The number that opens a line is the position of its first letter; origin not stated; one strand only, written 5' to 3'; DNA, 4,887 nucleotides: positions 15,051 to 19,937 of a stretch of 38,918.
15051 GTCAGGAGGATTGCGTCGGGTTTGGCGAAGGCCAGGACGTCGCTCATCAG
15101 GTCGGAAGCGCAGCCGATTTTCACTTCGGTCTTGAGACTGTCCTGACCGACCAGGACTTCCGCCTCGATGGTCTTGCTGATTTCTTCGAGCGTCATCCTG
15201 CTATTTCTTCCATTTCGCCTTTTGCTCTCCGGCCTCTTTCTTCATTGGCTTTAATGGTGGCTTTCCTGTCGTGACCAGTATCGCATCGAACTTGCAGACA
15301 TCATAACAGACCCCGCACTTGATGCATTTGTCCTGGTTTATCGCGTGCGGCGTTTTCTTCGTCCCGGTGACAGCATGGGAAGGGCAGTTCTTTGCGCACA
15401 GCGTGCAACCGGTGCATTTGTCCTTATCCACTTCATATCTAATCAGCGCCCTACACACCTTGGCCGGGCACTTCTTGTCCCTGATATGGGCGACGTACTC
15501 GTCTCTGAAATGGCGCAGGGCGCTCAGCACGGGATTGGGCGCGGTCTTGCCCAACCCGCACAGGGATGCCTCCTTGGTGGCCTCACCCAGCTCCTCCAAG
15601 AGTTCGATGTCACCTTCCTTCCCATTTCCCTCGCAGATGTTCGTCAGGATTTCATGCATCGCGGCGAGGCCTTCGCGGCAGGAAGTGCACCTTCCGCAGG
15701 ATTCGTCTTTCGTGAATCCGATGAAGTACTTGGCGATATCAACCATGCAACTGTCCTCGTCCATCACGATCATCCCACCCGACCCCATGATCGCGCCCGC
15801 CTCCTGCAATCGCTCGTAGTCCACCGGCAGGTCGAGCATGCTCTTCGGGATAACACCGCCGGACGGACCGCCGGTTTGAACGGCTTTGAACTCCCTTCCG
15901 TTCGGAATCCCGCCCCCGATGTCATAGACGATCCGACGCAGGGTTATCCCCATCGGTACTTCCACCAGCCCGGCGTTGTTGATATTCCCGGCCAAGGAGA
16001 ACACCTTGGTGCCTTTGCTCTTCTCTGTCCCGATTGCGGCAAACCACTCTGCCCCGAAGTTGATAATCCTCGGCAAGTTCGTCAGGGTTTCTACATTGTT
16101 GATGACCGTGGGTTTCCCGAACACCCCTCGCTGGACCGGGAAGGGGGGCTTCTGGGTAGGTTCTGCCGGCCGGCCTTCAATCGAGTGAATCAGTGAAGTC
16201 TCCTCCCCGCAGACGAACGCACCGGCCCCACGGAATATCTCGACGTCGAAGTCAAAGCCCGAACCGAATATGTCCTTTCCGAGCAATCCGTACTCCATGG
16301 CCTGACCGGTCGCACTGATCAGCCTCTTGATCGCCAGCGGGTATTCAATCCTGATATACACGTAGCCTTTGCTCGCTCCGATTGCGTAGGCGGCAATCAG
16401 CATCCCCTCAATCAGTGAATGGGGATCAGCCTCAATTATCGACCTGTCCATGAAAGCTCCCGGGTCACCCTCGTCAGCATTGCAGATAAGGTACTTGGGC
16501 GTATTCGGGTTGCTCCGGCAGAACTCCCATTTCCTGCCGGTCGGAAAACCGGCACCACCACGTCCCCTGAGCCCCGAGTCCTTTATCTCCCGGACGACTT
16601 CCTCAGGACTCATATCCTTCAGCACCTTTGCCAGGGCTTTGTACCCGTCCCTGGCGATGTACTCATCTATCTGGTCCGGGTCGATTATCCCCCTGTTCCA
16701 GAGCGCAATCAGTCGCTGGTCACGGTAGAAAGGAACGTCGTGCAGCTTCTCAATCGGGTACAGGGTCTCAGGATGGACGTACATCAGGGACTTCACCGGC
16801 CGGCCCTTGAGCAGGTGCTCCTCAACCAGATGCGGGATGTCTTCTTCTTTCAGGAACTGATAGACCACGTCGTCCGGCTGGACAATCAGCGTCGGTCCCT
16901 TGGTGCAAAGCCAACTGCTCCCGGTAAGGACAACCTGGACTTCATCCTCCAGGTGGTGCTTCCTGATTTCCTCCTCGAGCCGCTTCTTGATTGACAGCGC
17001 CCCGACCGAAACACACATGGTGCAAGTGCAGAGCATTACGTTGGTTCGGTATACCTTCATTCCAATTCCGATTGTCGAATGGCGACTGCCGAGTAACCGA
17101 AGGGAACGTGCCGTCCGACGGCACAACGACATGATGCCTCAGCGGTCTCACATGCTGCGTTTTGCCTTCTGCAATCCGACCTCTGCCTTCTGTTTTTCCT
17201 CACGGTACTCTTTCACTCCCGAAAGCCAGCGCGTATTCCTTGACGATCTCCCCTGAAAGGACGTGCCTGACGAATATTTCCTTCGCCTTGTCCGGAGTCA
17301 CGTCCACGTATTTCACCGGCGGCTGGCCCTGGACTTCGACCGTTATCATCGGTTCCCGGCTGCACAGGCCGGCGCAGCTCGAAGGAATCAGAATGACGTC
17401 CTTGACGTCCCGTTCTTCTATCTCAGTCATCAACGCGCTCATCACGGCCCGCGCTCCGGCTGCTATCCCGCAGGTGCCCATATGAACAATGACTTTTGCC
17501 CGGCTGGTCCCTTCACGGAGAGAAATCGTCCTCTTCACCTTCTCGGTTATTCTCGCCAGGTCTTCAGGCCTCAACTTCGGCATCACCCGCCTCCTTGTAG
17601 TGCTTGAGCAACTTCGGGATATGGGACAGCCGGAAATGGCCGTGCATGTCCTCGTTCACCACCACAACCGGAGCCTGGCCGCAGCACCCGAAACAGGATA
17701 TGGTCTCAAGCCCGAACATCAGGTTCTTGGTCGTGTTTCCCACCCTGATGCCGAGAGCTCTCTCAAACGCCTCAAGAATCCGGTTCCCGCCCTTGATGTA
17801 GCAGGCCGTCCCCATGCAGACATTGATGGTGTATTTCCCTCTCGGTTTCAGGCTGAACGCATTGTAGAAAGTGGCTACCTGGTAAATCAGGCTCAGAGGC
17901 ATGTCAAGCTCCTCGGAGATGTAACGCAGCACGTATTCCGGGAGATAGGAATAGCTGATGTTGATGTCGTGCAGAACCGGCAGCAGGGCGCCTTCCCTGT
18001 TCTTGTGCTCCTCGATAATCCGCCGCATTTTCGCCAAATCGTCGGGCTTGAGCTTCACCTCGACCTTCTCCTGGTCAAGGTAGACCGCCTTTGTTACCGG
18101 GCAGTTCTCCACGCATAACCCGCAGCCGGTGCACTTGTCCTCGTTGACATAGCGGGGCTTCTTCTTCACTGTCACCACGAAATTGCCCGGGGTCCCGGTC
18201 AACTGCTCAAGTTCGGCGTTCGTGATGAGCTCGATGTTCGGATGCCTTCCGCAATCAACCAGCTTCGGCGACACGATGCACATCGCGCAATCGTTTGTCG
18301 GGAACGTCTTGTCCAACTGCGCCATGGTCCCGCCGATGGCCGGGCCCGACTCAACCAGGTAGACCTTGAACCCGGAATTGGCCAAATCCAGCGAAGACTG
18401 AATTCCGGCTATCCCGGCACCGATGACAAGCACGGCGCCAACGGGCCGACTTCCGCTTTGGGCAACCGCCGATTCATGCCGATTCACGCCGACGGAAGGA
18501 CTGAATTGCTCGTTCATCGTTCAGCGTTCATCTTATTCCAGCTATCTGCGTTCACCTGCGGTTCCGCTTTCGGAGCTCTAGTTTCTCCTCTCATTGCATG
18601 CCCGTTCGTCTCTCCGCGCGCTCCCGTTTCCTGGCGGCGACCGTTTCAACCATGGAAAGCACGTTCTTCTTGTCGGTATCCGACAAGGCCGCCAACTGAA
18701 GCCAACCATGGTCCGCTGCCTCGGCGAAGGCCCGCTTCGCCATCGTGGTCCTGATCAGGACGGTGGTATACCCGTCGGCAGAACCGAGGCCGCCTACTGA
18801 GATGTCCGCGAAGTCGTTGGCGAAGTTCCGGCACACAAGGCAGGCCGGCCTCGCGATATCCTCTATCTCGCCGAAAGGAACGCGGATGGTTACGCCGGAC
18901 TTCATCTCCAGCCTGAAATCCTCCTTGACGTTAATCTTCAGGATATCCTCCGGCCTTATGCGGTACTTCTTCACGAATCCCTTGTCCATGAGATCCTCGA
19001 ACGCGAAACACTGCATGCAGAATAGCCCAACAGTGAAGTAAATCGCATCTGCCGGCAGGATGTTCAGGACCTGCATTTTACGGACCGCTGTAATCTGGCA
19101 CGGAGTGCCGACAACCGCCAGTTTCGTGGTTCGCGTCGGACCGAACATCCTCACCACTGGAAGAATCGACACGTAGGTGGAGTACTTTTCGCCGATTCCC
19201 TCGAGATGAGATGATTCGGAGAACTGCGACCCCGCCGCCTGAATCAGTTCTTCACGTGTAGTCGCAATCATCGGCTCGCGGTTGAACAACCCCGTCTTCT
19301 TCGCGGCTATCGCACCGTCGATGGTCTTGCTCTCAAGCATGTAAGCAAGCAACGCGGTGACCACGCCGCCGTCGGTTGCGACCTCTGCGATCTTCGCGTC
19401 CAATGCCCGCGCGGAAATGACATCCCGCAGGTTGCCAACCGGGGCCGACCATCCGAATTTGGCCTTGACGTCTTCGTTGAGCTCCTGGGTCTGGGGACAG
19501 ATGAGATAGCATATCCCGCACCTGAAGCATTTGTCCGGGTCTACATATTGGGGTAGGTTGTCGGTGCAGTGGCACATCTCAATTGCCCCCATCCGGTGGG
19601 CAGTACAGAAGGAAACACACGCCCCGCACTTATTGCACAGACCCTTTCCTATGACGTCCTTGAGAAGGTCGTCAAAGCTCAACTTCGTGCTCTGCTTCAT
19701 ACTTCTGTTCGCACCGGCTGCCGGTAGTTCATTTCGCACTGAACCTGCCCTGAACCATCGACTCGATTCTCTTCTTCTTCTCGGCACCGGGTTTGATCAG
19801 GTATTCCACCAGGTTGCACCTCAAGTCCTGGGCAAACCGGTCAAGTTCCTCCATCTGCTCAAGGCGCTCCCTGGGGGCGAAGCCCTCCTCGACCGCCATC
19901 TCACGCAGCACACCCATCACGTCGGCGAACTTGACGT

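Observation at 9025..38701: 29 co-directional genes (~29.7 kb) join Mvh hydrogenase, six HdrA-family genes, four MvhD, Flx-like, FrhB-like and NuoEF-like modules into one apparent operon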

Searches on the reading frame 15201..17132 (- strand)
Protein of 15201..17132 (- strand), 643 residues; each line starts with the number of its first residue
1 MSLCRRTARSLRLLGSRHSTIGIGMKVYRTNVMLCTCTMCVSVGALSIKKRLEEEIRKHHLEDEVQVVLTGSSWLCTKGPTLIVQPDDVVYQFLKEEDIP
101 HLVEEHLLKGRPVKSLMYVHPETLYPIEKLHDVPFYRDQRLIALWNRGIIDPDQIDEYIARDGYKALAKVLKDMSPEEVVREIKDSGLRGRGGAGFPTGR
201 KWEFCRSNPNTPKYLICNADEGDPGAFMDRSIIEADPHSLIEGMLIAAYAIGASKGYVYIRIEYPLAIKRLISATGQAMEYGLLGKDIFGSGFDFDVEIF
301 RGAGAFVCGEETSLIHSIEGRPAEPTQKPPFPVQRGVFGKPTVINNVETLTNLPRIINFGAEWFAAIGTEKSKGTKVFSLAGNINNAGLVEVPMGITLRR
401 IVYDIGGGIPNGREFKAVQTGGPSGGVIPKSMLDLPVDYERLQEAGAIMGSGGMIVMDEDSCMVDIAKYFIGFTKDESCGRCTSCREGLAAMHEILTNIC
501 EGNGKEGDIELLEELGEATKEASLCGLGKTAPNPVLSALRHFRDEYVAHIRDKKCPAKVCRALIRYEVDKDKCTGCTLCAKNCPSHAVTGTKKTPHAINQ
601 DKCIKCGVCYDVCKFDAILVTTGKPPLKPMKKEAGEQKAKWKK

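Call 6: search_protein_families(library=pfam, proteins=[window:15201-17132:-])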
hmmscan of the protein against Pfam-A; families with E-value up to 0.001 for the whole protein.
window:15201-17132:- (643 aa): 12 families
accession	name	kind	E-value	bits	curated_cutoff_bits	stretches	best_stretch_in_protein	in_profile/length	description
PF01512.22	Complex1_51K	-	1.6e-47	161.6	31.2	1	183-354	1-149/150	Nuo51 FMN-binding domain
PF10589.14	NADH_4Fe-4S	-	8.2e-32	109.4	23.5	1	465-549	1-85/85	NADH-ubiquinone oxidoreductase-F iron-sulfur binding region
PF00037.32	Fer4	-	5.5e-11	42.2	21.1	2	598-618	3-23/24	4Fe-4S binding domain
PF14697.11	Fer4_21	-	3.6e-09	37.1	35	1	568-618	3-57/59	4Fe-4S dicluster domain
PF12837.12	Fer4_6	-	6.1e-08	32.7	25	2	567-587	3-23/24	4Fe-4S binding domain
PF13237.11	Fer4_10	-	1.4e-07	31.8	25.5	1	568-613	4-52/53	4Fe-4S dicluster domain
PF12838.12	Fer4_7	-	1.1e-06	29.4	27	1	572-617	1-52/52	4Fe-4S dicluster domain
PF13187.11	Fer4_9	-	1.2e-06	28.9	27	1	572-617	1-51/52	4Fe-4S dicluster domain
PF12797.12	Fer4_2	-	3.3e-06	27.2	24.5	2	567-585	4-22/22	4Fe-4S binding domain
PF10531.15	SLBB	-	2.6e-05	24.4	27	1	378-427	2-54/55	SLBB domain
PF13183.11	Fer4_8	-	0.00025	22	27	0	601-636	3-38/68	4Fe-4S dicluster domain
PF13459.11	Fer4_15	-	0.00067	20.7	22.4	0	567-585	2-20/66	4Fe-4S single cluster domain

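Call 17: search_protein_families(library=ncbifam, proteins=[window:15201-17132:-], max_evalue=0.00001)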
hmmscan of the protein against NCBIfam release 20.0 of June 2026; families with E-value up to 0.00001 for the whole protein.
window:15201-17132:- (643 aa): 31 families (the best 25 are shown)
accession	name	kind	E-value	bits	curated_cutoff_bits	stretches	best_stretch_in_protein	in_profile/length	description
TIGR01959.1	nuoF_fam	equivalog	7.8e-152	505.4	558.65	1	152-550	11-410/410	NADH-quinone oxidoreductase subunit NuoF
NF008436.0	PRK11278.1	equivalog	3.3e-122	408.6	749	1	151-559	23-435/448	NADH-quinone oxidoreductase subunit NuoF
NF010120.0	PRK13596.1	equivalog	2.9e-118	395.1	389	1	160-555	25-422/433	NADH-quinone oxidoreductase subunit NuoF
TIGR04481.1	PR_assoc_PrdC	equivalog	8.2e-13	47.9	490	1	176-426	73-286/425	proline reductase-associated electron transfer protein PrdC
NF003454.1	PRK05035.1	equivalog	3.7e-11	42.2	345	1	149-277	100-221/556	electron transport complex subunit RsxC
TIGR01945.1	rnfC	subfamily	7e-11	41.3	245.95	1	149-277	98-220/435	RnfABCDGE type electron transport complex subunit C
NF041612.1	fdxn_Clost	equivalog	2e-10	41.2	150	1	38-116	22-100/102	2Fe-2S ferredoxin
NF040864.1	HgcB_ferredoxin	equivalog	1.2e-09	37.9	99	1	566-623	9-66/93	mercury methylation ferredoxin HgcB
NF003475.0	PRK05113.1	equivalog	2.3e-09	37.4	203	1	568-621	110-163/190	electron transport complex subunit RsxB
NF004541.0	PRK05888.2-2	equivalog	5e-09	36.2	217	1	561-621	53-114/168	NADH-quinone oxidoreductase subunit NuoI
NF058577.1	FdxA_fam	equivalog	5.1e-09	36.2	65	1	570-617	6-52/52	4Fe-4S ferredoxin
TIGR02700.1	flavo_MJ0208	hypoth_equivalog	6.7e-09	35.3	251.35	1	560-619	137-195/234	dihydromethanopterin reductase (acceptor)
NF005415.0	PRK06991.1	equivalog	8.3e-09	35.5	281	1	567-620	81-134/284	electron transport complex subunit RsxB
TIGR01944.1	rnfB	subfamily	1.4e-08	34.5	68.7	1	568-623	110-165/190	RnfABCDGE type electron transport complex subunit B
TIGR02179.1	PorD_KorD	subfamily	2.1e-08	34.2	60.05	1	567-620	21-74/78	2-oxoacid:acceptor oxidoreductase, delta subunit, pyruvate/2-ketoisovalerate family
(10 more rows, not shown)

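Call 80: search_solved_structures(query=window:15201-17060:-, max_evalue=1e-60)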
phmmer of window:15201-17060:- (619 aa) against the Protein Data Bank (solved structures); distinct sequences matched with E-value up to 1e-60: 61 (the best 60 are shown).
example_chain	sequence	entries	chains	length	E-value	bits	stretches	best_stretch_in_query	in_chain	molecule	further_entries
7t2r_B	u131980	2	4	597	1.1e-246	823.7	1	1-594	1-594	NiFe hydrogenase subunit B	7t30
7q4v_B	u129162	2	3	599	6e-244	814.6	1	4-594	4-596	Iron hydrogenase HydB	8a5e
8oh5_B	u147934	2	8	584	8e-217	725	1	12-596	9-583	NAD-reducing hydrogenase subunit HoxF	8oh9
9bov_B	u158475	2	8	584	2.7e-216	723.2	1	10-596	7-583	NADH dehydrogenase (Quinone)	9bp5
9n5u_B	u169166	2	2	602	3.6e-213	712.9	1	17-600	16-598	NfnB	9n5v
7q4w_B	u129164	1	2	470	1.6e-209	700.9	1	131-594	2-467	Iron hydrogenase HydB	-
8a6t_B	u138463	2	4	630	4.7e-208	696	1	39-594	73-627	Electron bifurcating hydrogenase subunit HydB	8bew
9mqx_B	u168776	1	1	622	1.1e-207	694.8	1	8-594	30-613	NADH:ubiquinone oxidoreductase, NADH-binding (51 kD) subunit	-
7p5h_B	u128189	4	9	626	4.6e-195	653.1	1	6-594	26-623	Fe-hydrogenase, subunit beta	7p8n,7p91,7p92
6vw7_B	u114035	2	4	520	5.8e-122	411.6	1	16-522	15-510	NAD-dependent formate dehydrogenase beta subunit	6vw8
2fug_1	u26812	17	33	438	1.4e-121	410.4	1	131-530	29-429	NADH-quinone oxidoreductase chain 1 | NADH-QUINONE OXIDOREDUCTASE SUBUNIT 1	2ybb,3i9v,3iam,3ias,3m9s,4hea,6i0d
7p64_F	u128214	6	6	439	8.3e-113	381.4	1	127-528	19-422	NADH-quinone oxidoreductase subunit F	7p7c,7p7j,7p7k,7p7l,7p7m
7p61_F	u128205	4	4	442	8.5e-113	381.4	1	127-528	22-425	NADH-quinone oxidoreductase subunit F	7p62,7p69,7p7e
7awt_F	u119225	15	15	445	8.5e-113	381.3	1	127-528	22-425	NADH-quinone oxidoreductase subunit F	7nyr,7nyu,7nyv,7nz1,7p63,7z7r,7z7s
9q8i_F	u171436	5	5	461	9.2e-113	381.2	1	127-528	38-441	NADH-quinone oxidoreductase subunit F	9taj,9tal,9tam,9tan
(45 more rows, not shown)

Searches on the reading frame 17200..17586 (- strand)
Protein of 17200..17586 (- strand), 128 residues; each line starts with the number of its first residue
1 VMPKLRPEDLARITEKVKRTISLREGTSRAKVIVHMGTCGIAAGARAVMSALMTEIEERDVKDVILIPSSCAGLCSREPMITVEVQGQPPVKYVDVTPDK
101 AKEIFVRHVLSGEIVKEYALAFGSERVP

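Call 6: search_protein_families(library=pfam, proteins=[window:17200-17586:-])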
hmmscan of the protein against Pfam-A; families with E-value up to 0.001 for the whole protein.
window:17200-17586:- (128 aa): 1 family
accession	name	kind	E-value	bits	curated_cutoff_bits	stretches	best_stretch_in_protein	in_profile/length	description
PF01257.25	2Fe-2S_thioredx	-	0.0006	20.1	24.8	1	28-105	64-141/145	Thioredoxin-like [2Fe-2S] ferredoxin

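Call 17: search_protein_families(library=ncbifam, proteins=[window:17200-17583:-], max_evalue=0.00001)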
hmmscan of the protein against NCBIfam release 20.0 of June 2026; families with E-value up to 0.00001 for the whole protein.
window:17200-17583:- (127 aa): 1 family
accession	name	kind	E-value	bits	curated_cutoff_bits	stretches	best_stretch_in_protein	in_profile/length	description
NF041612.1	fdxn_Clost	equivalog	1.3e-10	41.8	150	1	42-116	27-99/102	2Fe-2S ferredoxin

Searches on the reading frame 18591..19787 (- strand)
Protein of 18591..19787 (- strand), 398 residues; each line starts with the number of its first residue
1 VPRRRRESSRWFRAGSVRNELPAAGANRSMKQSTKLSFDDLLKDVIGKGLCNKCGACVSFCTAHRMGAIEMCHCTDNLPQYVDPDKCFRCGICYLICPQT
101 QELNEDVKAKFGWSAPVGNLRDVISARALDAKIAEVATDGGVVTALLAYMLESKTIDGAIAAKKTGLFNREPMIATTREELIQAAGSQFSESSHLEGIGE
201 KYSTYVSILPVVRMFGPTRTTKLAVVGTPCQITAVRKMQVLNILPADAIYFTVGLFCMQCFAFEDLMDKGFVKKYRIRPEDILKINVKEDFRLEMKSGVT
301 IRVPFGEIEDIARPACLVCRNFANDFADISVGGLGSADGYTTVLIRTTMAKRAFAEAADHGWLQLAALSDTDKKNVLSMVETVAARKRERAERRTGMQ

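Call 5: search_protein_families(library=pfam, proteins=[window:18591-19787:-])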
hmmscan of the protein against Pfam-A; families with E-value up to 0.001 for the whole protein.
window:18591-19787:- (398 aa): 7 families
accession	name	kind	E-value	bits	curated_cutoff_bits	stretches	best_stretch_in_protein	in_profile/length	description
PF04432.18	FrhB_FdhB_C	-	8.1e-38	130.1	23.3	1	221-370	2-149/150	Coenzyme F420 hydrogenase/dehydrogenase, beta subunit C terminus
PF04422.18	FrhB_FdhB_N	-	2.1e-20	73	22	1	123-194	1-72/78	Coenzyme F420 hydrogenase/dehydrogenase, beta subunit N-term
PF12797.12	Fer4_2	-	1.1e-05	25.5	24.5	1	80-98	3-21/22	4Fe-4S binding domain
PF00037.32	Fer4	-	3.6e-05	23.8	21.1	1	81-98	2-19/24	4Fe-4S binding domain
PF13183.11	Fer4_8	-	4.6e-05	24.3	27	0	85-109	3-28/68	4Fe-4S dicluster domain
PF12800.12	Fer4_4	-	0.00047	20.7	24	0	84-98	1-15/17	4Fe-4S binding domain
PF13237.11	Fer4_10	-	0.00069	19.9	25.5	1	81-104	3-22/53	4Fe-4S dicluster domain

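Call 16: search_protein_families(library=ncbifam, proteins=[window:18591-19739:-], max_evalue=0.00001)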
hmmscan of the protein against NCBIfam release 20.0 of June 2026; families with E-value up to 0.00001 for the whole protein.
window:18591-19739:- (382 aa): 5 families
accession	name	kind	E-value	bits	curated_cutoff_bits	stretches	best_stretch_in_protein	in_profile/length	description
NF006807.0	PRK09325.1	subfamily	6.6e-57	192.7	269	1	100-378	3-270/283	coenzyme F420-reducing hydrogenase subunit beta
TIGR03289.1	frhB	equivalog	3.6e-48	164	331.5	1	102-378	2-267/275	coenzyme F420 hydrogenase subunit beta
NF040616.1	F420_dehyd_FpoF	exception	1.3e-36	126.3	475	1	27-344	5-296/337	F420H2 dehydrogenase subunit FpoF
NF006808.0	PRK09326.1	equivalog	8.1e-33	113.7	444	1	27-374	6-321/341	F420H2 dehydrogenase subunit F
TIGR03294.1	FrhG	equivalog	7.1e-08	32.5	245.5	1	23-85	164-219/228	coenzyme F420 hydrogenase subunit gamma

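Call 38: search_solved_structures(query=window:18591-19739:-, max_evalue=0.001)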
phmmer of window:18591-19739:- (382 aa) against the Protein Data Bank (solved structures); distinct sequences matched with E-value up to 0.001: 17.
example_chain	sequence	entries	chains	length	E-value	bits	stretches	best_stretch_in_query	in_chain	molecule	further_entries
8rja_E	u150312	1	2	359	2.6e-41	145.4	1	21-376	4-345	Coenzyme F420 hydrogenase/dehydrogenase, beta subunit C terminus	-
8riu_B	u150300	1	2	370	7.3e-41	143.9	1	15-371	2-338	Coenzyme F420 hydrogenase/dehydrogenase, beta subunit C terminus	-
3zfs_C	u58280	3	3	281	3.6e-35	125.2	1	101-378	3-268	F420-REDUCING HYDROGENASE, SUBUNIT BETA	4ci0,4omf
9r51_B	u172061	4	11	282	8.4e-35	124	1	100-375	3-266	F420-reducing [NiFe]-hydrogenase from Methanothermococcus thermolithotrophicus subunit bet | F420-reducing [NiFe]-hydrogenase from Methanothermococcus thermolit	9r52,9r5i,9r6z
6qgr_B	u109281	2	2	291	5.5e-32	114.7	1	103-374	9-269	Coenzyme F420 hydrogenase subunit beta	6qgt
6qii_B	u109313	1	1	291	6.5e-32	114.5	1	103-371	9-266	Coenzyme F420 hydrogenase subunit beta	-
7npa_A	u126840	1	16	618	1.2e-27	100.5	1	25-335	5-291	Coenzyme F420-dependent sulfite reductase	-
7np8_A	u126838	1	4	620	1.1e-23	87.4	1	25-335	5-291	Coenzyme F420-dependent sulfite reductase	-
9tn7_A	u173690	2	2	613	1.2e-23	87.3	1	28-373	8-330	Coenzyme F420 hydrogenase/dehydrogenase beta subunit domain protein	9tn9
9t1s_M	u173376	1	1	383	4.7e-10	42.6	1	110-351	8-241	formate dehydrogenase (coenzyme F420)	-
8rvu_E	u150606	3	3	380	1e-09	41.5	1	108-353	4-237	Formate dehydrogenase, beta subunit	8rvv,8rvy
7bkb_E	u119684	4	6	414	3.1e-08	36.6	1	106-319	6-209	Formate dehydrogenase, beta subunit (F420)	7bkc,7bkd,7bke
5dqr_A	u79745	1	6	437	3.6e-08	36.4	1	116-320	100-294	7-hydroxymethyl chlorophyll a reductase, chloroplastic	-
6qii_G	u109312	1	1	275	8.7e-07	31.8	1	15-95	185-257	Coenzyme F420 hydrogenase subunit gamma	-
6qgr_G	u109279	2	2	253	9.6e-07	31.7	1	15-95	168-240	Coenzyme F420 hydrogenase subunit gamma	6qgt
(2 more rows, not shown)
